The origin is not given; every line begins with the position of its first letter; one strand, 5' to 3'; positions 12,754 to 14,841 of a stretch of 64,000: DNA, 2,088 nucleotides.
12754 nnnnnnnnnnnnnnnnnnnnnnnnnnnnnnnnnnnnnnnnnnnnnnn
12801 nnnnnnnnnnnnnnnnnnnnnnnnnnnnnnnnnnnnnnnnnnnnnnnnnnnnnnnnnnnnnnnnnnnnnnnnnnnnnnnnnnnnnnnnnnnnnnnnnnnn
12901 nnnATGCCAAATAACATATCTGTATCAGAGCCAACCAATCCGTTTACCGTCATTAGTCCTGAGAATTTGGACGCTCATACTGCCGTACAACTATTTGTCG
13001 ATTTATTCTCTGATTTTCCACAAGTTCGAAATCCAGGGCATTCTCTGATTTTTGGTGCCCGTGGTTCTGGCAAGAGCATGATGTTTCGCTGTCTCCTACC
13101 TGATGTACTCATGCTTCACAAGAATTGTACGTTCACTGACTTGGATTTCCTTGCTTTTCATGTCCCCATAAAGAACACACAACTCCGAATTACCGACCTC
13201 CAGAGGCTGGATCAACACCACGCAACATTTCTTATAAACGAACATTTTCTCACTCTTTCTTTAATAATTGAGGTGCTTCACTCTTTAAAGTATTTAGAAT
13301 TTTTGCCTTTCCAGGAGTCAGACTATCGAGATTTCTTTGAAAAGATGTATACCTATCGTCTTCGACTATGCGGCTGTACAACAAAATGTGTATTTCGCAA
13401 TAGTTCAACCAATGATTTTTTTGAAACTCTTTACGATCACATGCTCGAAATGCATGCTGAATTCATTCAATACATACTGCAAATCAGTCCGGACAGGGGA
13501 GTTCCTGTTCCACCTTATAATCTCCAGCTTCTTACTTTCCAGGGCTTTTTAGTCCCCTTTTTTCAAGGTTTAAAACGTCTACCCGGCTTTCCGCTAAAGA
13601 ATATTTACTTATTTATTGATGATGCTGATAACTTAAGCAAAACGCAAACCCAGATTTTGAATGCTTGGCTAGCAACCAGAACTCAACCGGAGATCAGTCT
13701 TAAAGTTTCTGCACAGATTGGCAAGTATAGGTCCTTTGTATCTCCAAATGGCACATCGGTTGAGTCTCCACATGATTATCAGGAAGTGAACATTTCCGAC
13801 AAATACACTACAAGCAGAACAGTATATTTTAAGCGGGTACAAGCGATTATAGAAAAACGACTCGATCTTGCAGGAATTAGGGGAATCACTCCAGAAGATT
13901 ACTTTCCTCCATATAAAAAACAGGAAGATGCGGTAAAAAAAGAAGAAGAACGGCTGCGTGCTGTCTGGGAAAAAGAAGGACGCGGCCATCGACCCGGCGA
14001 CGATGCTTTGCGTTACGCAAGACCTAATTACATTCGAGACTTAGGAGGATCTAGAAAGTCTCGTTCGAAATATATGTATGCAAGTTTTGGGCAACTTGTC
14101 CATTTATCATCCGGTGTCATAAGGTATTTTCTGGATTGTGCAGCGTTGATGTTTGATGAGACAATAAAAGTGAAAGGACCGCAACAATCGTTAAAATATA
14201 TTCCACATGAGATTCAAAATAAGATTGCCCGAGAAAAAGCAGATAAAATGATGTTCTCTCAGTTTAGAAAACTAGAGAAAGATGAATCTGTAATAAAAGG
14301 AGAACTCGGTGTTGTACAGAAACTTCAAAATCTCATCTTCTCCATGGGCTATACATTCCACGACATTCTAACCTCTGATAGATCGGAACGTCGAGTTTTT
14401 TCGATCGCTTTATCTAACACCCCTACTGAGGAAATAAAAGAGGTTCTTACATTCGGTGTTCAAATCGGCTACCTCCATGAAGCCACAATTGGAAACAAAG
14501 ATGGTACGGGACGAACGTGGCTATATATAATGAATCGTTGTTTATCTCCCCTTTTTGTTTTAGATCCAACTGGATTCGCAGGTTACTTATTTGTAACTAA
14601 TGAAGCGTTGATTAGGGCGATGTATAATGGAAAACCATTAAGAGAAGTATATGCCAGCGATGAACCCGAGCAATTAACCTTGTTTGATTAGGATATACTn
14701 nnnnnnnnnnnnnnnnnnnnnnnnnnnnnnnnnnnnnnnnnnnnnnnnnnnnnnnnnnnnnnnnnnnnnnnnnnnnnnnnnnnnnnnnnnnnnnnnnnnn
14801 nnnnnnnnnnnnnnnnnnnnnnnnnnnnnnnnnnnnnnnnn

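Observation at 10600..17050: Six-gene operon Dcm - HD-domain - P-loop NTPase - unknown - ThyX-family - Vsr in an AT-rich island: candidate undescribed restriction/defence or DNA-modification module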

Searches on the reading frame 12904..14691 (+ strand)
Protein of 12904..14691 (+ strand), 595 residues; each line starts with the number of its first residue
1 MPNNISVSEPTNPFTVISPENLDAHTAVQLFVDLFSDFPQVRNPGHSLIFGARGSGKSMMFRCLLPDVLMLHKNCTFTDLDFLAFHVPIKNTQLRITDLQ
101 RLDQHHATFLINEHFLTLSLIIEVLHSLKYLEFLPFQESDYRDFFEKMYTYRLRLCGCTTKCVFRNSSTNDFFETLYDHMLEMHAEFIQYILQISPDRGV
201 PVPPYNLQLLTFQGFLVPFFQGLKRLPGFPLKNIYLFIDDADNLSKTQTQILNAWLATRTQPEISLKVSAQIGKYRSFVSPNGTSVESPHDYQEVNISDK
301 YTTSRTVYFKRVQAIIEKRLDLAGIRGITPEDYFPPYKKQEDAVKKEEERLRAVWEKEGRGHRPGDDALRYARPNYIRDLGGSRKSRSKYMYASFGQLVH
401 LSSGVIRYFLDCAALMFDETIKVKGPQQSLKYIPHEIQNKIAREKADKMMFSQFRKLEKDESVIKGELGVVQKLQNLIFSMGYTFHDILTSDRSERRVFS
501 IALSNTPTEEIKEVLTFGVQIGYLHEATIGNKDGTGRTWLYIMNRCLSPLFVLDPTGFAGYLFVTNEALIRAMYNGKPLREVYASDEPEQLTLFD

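Call 3: search_protein_families(library=pfam, proteins=[window:12904-14691:+], max_evalue=0.1)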
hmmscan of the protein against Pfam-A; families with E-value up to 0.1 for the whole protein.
window:12904-14691:+ (595 aa): 5 families
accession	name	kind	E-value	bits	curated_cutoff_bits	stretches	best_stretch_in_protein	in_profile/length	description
PF24389.1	ORC-CDC6-like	-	4.3e-93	313.4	27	2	12-353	1-336/571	ORC-CDC6-like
PF13191.12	AAA_16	-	0.002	19.1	32.6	1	43-261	23-161/167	AAA ATPase domain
PF01580.24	FtsK_SpoIIIE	-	0.0034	17.3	24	1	40-72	35-67/221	FtsK/SpoIIIE family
PF13401.12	AAA_22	-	0.0068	17.2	27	0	43-65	4-26/130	AAA domain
PF13173.12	AAA_14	-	0.027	14.9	27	0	48-85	6-42/129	AAA domain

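Call 4: search_protein_families(library=padloc, proteins=[window:12904-14691:+], max_evalue=0.1)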
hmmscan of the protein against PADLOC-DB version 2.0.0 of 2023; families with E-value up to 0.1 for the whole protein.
window:12904-14691:+ (595 aa): 2 families
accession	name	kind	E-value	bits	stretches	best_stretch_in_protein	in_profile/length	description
PDLC04140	mad8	-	6.9e-05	20.5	1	40-153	23-115/314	mads_8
PDLC02806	SspH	-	0.021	10.3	1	30-68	1522-1561/1766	SspH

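Call 5: search_protein_families(library=ncbifam, proteins=[window:12904-14691:+], max_evalue=0.1)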
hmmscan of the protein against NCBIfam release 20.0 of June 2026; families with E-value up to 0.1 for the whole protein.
window:12904-14691:+ (595 aa): 1 family
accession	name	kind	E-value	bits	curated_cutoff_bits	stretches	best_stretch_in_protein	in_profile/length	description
NF047389.1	ATPase_Sll1717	subfamily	0.00018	20.7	75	1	29-243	15-196/454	P-loop ATPase, Sll1717 family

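Call 8: find_homologous_proteins(query=window:12904-14691:+, max_evalue=0.00001)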
Query window:12904-14691:+ (595 aa): 1045 proteins with E <= 0.00001 among 7877 candidates; the best 120 are listed.
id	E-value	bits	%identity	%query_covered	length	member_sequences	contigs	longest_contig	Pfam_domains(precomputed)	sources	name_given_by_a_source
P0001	0.0e+0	1373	100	100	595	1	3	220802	PF24389.2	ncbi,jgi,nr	ncbi:MAG: hypothetical protein C4527_02830 [Candidatus Omnitrophota bacterium]|jgi:hypothetical prot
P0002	0.0e+0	1033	76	98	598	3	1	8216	PF24389.2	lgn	-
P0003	0.0e+0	1030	75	100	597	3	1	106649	PF24389.2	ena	-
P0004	2.4e-294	995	73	100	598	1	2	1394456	PF24389.2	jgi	-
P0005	2.9e-284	962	72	98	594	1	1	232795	PF24389.2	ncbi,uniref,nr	ncbi:ORC-CDC6 family AAA ATPase [Dethiobacter alkaliphilus]|uniref:ORC-CDC6 family AAA ATPase n=1 Ta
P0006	6.1e-284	961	71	98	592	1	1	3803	PF24389.2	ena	-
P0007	1.3e-282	957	69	98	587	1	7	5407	PF24389.2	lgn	-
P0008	3.7e-282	955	71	98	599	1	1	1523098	PF24389.2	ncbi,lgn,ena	-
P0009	1.6e-281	953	71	98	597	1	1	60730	PF24389.2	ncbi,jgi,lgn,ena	ncbi:MAG: hypothetical protein WC326_15195 [Candidatus Delongbacteria bacterium]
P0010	1.8e-281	953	70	100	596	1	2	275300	PF24389.2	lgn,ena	-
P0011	1.3e-280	950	70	98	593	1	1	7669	PF24389.2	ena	-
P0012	5.8e-278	941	70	98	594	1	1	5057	PF24389.2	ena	-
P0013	6.9e-278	941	72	98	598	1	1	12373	PF24389.2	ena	-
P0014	2.7e-265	899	68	98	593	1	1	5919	PF24389.2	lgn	-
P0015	1.5e-256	871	66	100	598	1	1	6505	PF24389.2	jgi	jgi:hypothetical protein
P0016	7.2e-254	862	64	100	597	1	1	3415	PF24389.2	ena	-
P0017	6.4e-243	826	64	98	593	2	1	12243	PF24389.2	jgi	jgi:hypothetical protein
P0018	2.2e-240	817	61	98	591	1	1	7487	PF24389.2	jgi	jgi:hypothetical protein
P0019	1.8e-234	798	61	98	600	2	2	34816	PF24389.2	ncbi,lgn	-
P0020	3.5e-233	793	59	98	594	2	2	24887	PF24389.2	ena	-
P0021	2.5e-231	787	60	98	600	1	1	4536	PF24389.2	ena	-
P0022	4.2e-231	787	60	98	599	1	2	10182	PF24389.2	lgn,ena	-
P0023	9.4e-231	785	59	98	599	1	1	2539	PF24389.2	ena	-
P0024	1.0e-230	785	60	98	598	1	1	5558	PF24389.2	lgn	-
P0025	1.2e-230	785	60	98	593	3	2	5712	PF24389.2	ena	-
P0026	4.6e-230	783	60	98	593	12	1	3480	PF24389.2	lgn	-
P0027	7.2e-230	782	60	98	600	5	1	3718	PF24389.2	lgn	-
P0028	1.1e-228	779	59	98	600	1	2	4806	PF24389.2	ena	-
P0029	2.0e-227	774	59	98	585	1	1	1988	PF24389.2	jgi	jgi:hypothetical protein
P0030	2.4e-227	774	59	98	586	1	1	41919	PF24389.2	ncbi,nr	ncbi:hypothetical protein FACS189491_02570 [Spirochaetia bacterium]|nr:hypothetical protein FACS1894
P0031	4.2e-227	773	58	98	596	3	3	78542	PF24389.2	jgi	-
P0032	2.1e-226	771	59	98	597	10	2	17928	PF24389.2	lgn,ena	-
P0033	2.2e-225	768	57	98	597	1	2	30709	PF24389.2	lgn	-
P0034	3.5e-225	767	59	98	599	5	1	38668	PF24389.2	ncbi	-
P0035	1.2e-223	762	58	98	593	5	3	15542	PF24389.2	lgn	-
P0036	3.8e-223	760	58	98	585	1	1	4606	PF24389.2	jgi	jgi:hypothetical protein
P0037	1.4e-220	752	58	98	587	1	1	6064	PF24389.2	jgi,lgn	jgi:DNA replication protein DnaC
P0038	6.5e-219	746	64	91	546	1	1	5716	PF24389.2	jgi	-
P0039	1.2e-216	739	57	98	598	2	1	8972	PF24389.2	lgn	-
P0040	2.3e-216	738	58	98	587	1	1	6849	PF24389.2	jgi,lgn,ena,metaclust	metaclust:\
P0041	8.0e-216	736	57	98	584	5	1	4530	PF24389.2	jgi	jgi:hypothetical protein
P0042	3.9e-215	734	57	98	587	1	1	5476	PF24389.2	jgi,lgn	jgi:hypothetical protein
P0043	4.8e-215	734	57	98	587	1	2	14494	PF24389.2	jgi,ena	-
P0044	2.3e-210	718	56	98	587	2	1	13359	PF24389.2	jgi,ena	-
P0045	2.5e-210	718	56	100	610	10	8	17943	PF24389.2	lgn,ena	-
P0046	2.6e-210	718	56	99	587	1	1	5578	PF24389.2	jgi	-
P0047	1.6e-209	715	57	98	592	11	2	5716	PF24389.2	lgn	-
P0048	1.9e-209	715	57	98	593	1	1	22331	PF24389.2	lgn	-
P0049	3.2e-209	714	56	98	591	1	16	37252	PF24389.2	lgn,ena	-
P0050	3.6e-208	711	56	98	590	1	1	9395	PF24389.2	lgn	-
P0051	7.4e-208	710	66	80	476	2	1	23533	PF24389.2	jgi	-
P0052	1.5e-207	709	57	98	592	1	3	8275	PF24389.2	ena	-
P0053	1.2e-203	696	55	99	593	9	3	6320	PF24389.2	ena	-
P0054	1.3e-202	692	54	98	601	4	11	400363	PF24389.2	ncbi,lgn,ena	-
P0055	3.6e-202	691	54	99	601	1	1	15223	PF24389.2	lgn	-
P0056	1.9e-198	679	54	98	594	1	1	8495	PF24389.2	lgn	-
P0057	6.1e-197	674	53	99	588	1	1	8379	PF24389.2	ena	-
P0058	1.9e-196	672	54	99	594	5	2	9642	PF24389.2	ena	-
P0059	6.0e-196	670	54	98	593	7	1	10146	PF24389.2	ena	-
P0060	1.4e-192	659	51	99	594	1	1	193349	PF24389.2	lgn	-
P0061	5.9e-191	654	51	98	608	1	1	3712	PF24389.2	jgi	jgi:hypothetical protein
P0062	8.8e-186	637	50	98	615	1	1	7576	PF24389.2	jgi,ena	-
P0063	1.8e-185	636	51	98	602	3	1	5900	PF24389.2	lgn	-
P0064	2.0e-185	636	51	97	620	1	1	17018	PF24389.2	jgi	jgi:hypothetical protein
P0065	7.3e-185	634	50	98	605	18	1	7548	PF24389.2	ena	-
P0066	7.4e-185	634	49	98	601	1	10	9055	PF24389.2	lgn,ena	-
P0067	7.6e-185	634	50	98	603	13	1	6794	PF24389.2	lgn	-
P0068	1.2e-184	633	49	98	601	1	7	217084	PF24389.2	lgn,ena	-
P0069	1.2e-184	633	50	98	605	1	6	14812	PF24389.2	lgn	-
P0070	1.4e-184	633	50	98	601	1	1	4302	PF24389.2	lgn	-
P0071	1.6e-184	633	49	98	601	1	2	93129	PF24389.2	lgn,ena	-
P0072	8.2e-184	630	48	98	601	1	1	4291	PF24389.2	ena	-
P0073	1.5e-183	630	48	98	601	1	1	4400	PF24389.2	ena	-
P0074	4.7e-183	628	49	98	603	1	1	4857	PF24389.2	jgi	-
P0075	5.5e-183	628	49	98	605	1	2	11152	PF24389.2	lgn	-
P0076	5.8e-183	628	50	97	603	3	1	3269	PF24389.2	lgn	-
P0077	1.2e-182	627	50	98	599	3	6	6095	PF24389.2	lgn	-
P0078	1.6e-182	626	51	97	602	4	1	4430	PF24389.2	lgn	-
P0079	3.1e-182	625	50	98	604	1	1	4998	PF24389.2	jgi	-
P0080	6.9e-182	624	50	98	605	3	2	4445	PF24389.2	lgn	-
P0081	7.2e-182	624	50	98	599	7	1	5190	PF24389.2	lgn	-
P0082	1.7e-181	623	50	98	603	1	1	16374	PF24389.2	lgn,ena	-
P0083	2.2e-181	622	49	98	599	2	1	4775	PF24389.2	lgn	-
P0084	3.8e-181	622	50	98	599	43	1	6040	PF24389.2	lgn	-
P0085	4.3e-181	621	49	97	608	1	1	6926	PF24389.2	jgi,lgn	-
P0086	5.9e-181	621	50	98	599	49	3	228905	PF24389.2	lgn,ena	-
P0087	8.0e-181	621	49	98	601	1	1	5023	PF24389.2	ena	-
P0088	8.6e-181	620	49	98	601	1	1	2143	PF24389.2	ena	-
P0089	1.4e-180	620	49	96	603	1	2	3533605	PF24389.2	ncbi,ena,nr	nr:hypothetical protein [uncultured Anaeromusa sp.]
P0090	1.4e-180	620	48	97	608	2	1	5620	PF24389.2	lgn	-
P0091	3.7e-180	618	49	98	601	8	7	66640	PF24389.2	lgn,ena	-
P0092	4.8e-180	618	49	98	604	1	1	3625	PF24389.2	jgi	jgi:hypothetical protein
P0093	6.0e-180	618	49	98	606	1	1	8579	PF24389.2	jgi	jgi:hypothetical protein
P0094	7.3e-180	617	50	98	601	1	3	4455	PF24389.2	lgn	-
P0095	8.2e-180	617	49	98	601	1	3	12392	PF24389.2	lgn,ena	-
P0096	1.1e-179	617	49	98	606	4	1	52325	PF24389.2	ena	-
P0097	2.1e-179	616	50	98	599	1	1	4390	PF24389.2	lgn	-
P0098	2.4e-179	616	50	98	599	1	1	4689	PF24389.2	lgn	-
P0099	3.1e-179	615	49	98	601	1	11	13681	PF24389.2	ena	-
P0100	3.7e-179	615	50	98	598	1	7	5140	PF24389.2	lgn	-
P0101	4.0e-179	615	50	98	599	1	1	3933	PF24389.2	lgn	-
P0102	4.6e-179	615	49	98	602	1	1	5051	PF24389.2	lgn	-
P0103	7.6e-179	614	51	98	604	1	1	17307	PF24389.2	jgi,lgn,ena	-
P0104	1.8e-178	613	49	98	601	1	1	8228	PF24389.2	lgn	-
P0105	8.9e-178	610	48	98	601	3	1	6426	PF24389.2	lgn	-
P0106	9.2e-178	610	49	98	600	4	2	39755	PF24389.2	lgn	-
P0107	1.1e-177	610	50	98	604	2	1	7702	PF24389.2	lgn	-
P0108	2.0e-177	609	48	98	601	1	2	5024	PF24389.2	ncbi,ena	-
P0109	2.2e-177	609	49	98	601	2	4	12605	PF24389.2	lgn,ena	-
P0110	2.2e-177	609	48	98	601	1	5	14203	PF24389.2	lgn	-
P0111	3.4e-177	609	53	89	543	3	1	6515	PF24389.2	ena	-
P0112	1.1e-176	607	49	97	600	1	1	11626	PF24389.2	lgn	-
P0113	2.2e-176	606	49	98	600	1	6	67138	PF24389.2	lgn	-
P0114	2.9e-176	606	48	98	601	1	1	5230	PF24389.2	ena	-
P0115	4.1e-176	605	49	98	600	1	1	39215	PF24389.2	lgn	-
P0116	6.5e-176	604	48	98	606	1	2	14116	PF24389.2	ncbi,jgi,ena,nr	ncbi:MAG: hypothetical protein FWC41_01440 [Firmicutes bacterium]|nr:hypothetical protein [Bacillota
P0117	1.6e-175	603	48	100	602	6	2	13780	PF24389.2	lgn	-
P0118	2.3e-175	603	48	98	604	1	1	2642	PF24389.2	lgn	-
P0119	3.0e-175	602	48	100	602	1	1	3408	PF24389.2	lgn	-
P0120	3.2e-175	602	48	98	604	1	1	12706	PF24389.2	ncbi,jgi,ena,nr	ncbi:MAG: hypothetical protein FWH37_07435 [Candidatus Bathyarchaeota archaeon]|nr:hypothetical prot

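Call 9: find_encoding_contigs(protein=P0005, flank=8000, max_places=2)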
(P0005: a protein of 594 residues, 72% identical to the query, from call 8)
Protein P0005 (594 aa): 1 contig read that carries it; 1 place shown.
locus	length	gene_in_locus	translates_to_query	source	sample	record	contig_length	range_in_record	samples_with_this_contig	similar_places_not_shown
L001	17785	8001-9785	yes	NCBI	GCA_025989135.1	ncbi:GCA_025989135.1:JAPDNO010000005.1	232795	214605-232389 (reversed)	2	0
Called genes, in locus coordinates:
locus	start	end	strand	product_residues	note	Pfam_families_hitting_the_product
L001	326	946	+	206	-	-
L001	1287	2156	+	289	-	PF20016:ThsA_Macro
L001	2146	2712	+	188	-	PF08937:ThsB_TIR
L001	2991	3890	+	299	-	PF18864:AbiTii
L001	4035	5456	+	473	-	PF21751:DACNV, PF02457:DAC (faint)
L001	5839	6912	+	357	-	PF00145:DNA_methylase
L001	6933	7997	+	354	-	PF24391:HD-CE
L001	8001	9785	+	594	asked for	PF24389:ORC-CDC6-like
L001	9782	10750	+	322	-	PF19810:HFX_2341_N (faint)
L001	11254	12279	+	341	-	PF00145:DNA_methylase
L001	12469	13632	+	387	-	PF09217:EcoRII-N, PF09019:EcoRII-C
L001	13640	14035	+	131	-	PF03852:Vsr, PF18741:MTES_1575 (faint)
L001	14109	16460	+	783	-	PF13091:PLDc_2, PF00270:DEAD (weak), PF04851:ResIII, PF00271:Helicase_C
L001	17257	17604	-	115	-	PF12844:HTH_19, PF13560:HTH_31, PF01381:HTH_3, PF13443:HTH_26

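Call 10: find_encoding_contigs(protein=P0004, flank=8000, max_places=2)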
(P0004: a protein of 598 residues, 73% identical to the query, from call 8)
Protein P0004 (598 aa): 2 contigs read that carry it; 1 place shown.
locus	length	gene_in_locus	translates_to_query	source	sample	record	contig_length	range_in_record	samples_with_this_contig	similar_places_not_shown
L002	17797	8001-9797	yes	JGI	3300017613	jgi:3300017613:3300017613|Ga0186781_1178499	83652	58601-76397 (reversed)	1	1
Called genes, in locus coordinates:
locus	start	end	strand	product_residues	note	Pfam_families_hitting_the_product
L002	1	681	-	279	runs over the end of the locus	-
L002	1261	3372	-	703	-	PF03235:GmrSD_N, PF07510:GmrSD_C, PF18899:DUF5655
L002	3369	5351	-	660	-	PF12161:HsdM_N, PF02384:N6_Mtase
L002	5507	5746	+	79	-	-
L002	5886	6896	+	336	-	PF00145:DNA_methylase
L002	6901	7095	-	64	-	-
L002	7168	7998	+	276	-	PF24391:HD-CE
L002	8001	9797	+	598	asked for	PF24389:ORC-CDC6-like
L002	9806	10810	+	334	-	PF19810:HFX_2341_N (faint)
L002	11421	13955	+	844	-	-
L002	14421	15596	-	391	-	PF11949:DUF3466 (faint)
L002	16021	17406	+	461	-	PF24251:DUF7453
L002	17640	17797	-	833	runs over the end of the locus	-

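Call 11: find_encoding_contigs(protein=P0089, flank=8000, max_places=2)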
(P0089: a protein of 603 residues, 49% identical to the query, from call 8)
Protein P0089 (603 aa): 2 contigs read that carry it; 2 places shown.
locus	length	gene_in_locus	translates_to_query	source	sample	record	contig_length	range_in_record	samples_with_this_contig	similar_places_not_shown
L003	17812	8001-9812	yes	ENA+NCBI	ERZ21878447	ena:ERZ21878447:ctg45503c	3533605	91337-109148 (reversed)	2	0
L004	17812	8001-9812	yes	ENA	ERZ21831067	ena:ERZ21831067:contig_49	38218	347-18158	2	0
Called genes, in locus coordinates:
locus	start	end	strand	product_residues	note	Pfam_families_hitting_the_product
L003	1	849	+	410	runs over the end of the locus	PF00109:ketoacyl-synt, PF02801:Ketoacyl-synt_C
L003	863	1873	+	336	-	PF17761:DUF1016_N, PF06250:YhcG_C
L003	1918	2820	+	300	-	PF00165:HTH_AraC (weak), PF12833:HTH_18, PF06445:GyrI-like, PF14526:Cass2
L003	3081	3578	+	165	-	-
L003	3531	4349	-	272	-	PF13276:HTH_21, PF00665:rve, PF13610:DDE_Tnp_IS240, PF13683:rve_3, PF13333:rve_2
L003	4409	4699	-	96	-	PF01527:HTH_Tnp_1, PF06056:Terminase_5 (faint), PF13518:HTH_28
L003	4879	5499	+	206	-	PF08867:FRG (weak)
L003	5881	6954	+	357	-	PF00145:DNA_methylase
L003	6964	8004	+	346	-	PF24391:HD-CE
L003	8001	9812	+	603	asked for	PF24389:ORC-CDC6-like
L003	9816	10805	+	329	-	-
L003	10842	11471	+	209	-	PF02511:Thy1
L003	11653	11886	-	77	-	PF12844:HTH_19 (weak), PF13560:HTH_31, PF07022:Phage_CI_repr, PF08279:HTH_11 (weak), PF01381:HTH_3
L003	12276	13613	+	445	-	-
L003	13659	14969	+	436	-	PF03313:SDH_alpha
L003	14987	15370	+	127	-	PF01042:Ribonuc_L-PSP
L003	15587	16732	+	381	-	PF13433:Peripla_BP_5, PF13458:Peripla_BP_6, PF01094:ANF_receptor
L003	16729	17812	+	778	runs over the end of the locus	PF02743:dCache_1, PF00990:GGDEF, PF00563:EAL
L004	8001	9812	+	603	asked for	PF24389:ORC-CDC6-like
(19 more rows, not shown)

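Call 22: find_related_loci(query=A1, collection=genome_contigs, flank=8000)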
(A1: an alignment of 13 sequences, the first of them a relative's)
Query A1 (595 aa) in genome_contigs; peptide patterns used: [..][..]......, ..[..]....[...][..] (x = any residue, [..] = any of these).
320 stretches matched a pattern; 123 encode a relative of the query (tblastn E <= 1e-3); the best 80 are kept; 80 distinct loci.
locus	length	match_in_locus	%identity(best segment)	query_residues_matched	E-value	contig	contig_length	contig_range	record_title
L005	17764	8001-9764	71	12-595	0e+0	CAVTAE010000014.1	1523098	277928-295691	MAG: uncultured Trueperaceae bacterium isolate MFD04651.bin.2.182 genome assembly, contig: contig_581, whole genome shot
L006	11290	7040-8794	61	12-595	0e+0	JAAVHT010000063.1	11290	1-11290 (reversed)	MAG: Clostridiales bacterium isolate Mgla_MAG_5-bin_17 c_000000151193, whole genome shotgun sequence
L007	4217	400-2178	48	12-595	0e+0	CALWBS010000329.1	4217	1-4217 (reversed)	MAG: uncultured Enterocloster sp. isolate E0_LS__bin20 genome assembly, contig: E0_LS__k127_1495310, whole genome shotgu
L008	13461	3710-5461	48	12-590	1e-179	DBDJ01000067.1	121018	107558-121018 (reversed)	MAG TPA_asm: Lachnospiraceae bacterium UBA935 UBA935_contig_1132, whole genome shotgun sequence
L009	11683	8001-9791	48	12-595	4e-177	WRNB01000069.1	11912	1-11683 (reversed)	MAG: Candidatus Bathycorpusculum grumuli isolate Th196P4_bin19 JGI24702J35022_10002234, whole genome shotgun sequence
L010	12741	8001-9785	48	12-595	5e-173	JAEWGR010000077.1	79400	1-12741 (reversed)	MAG: Bacillota bacterium isolate OH_PBlB_39 k127_986660, whole genome shotgun sequence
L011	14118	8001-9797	47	1-595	3e-173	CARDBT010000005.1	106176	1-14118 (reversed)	MAG TPA_asm: uncultured Lachnospiraceae bacterium isolate MGBC144944 genome assembly, contig: MGBC144944.5, whole genome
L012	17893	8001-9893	45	7-595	4e-165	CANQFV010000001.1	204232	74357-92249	MAG: uncultured Oscillospiraceae bacterium isolate Lapin-008__bin18 genome assembly, contig: Lapin-008__NODE_31_length_2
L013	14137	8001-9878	45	11-595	5e-164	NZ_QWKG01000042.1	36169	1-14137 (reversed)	Colidextribacter sp. OB.20 Scaffold33_1, whole genome shotgun sequence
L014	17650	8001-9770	43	12-595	3e-158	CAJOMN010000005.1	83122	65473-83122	uncultured Lachnospiraceae bacterium isolate Reindeer_2_mag_16 genome assembly, contig: scaffold_43, whole genome shotgu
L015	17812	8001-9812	44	7-595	2e-156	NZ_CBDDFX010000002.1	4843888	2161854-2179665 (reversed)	MAG: Aeoliella sp. isolate b2ef280b-401d-4d99-a43b-96afde1bdd21 contig_2, whole genome shotgun sequence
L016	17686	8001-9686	45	11-573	7e-155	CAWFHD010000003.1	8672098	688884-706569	MAG: uncultured Solibacteraceae bacterium isolate MFD04967.bin.1.230 genome assembly, contig: contig_6177, whole genome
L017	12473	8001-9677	46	12-573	4e-154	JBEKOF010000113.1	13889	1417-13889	MAG: Verrucomicrobiota bacterium isolate SPRUCE 434 SPRUCE_434_113, whole genome shotgun sequence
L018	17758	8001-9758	43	12-595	4e-153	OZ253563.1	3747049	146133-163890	MAG: Arenicellales bacterium isolate d7a5d0b4-cbae-4db0-9a13-9ca8b385098f genome assembly, chromosome: 1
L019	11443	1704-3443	45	1-575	9e-152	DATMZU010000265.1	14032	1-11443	MAG TPA_asm: Thermoanaerobaculia bacterium isolate SMAG_U11143 k141_4568312, whole genome shotgun sequence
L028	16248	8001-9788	44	9-595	6e-146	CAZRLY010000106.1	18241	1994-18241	MAG TPA_asm: uncultured bacterium isolate binchicken_co97_140 genome assembly, contig: NODE_12519_length_18241_cov_6.447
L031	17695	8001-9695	43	4-567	4e-144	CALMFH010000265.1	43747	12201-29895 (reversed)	MAG TPA_asm: uncultured Alphaproteobacteria bacterium isolate SRR8868559_bin.26_CONCOCT_v1.1_MAG genome assembly, contig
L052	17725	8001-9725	39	12-580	3e-123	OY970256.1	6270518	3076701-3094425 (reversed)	MAG: Pyrinomonadaceae bacterium isolate MFD09212.bin.c.2 genome assembly, chromosome: 1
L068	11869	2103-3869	36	12-595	8e-117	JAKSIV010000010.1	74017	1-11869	MAG: Bacteroidaceae bacterium isolate Horse_feces30 MAG030_10, whole genome shotgun sequence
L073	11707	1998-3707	38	8-577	9e-115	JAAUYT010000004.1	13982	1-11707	MAG: Clostridia bacterium isolate Mgla_MAG_43-bin_51 c_000000027561, whole genome shotgun sequence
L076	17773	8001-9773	37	12-595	2e-114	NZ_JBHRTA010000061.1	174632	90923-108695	Parapedobacter deserti strain KCTC 52416 soapdenovo_K_105_61, whole genome shotgun sequence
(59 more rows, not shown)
